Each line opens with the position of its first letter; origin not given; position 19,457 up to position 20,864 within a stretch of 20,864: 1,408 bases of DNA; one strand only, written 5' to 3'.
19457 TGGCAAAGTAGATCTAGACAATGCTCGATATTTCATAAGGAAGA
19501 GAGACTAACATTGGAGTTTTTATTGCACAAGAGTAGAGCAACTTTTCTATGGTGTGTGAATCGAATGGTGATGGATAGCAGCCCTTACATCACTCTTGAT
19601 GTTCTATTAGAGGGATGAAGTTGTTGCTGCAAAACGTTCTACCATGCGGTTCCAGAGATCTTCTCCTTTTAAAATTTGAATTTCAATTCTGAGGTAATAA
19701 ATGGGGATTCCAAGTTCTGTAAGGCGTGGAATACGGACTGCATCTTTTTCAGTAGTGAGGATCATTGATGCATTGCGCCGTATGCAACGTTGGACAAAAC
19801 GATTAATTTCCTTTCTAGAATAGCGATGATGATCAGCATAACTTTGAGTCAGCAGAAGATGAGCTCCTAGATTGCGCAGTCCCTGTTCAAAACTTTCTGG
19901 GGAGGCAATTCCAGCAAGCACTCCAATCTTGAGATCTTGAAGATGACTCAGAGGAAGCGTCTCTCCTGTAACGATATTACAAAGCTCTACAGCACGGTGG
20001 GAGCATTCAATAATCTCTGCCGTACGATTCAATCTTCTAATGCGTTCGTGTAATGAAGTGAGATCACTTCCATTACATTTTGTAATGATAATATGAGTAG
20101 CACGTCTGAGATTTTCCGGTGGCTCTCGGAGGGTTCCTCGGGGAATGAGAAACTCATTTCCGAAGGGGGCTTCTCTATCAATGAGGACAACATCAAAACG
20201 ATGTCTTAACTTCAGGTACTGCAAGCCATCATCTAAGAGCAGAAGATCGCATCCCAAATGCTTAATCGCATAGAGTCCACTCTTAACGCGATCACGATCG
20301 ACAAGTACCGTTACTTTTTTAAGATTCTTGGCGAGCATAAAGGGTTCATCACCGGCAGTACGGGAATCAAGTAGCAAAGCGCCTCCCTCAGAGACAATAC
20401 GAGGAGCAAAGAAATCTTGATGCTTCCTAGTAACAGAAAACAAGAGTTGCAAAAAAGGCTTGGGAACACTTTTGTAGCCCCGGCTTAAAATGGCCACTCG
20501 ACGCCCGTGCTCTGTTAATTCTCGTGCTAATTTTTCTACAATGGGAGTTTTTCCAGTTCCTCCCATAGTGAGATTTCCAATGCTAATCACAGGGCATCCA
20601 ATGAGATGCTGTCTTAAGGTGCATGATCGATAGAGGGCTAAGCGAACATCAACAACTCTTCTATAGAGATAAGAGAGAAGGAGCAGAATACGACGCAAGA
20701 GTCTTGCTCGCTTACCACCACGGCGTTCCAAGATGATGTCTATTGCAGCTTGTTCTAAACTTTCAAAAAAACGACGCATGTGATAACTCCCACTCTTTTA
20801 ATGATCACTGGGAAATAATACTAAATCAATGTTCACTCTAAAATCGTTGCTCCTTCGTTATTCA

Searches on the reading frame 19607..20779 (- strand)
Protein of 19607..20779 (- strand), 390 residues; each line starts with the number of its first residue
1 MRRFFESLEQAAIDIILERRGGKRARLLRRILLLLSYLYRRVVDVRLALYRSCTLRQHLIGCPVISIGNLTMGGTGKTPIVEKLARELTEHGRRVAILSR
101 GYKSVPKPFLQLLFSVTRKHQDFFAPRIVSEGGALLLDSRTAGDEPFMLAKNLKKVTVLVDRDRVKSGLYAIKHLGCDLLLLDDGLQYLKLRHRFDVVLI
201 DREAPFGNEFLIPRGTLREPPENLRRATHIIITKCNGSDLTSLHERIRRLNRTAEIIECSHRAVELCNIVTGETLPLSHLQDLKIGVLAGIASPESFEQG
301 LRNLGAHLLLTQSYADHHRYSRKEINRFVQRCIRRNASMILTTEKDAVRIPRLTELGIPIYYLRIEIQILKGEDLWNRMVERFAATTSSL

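Call 12: search_protein_families(library=pfam, proteins=[window:19607-20779:-])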
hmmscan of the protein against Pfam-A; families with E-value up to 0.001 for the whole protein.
window:19607-20779:- (390 aa): 1 family
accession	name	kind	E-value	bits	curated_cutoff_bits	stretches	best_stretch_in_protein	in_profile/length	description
PF02606.20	LpxK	-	2e-81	274.1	27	1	29-381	2-325/328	Tetraacyldisaccharide-1-P 4'-kinase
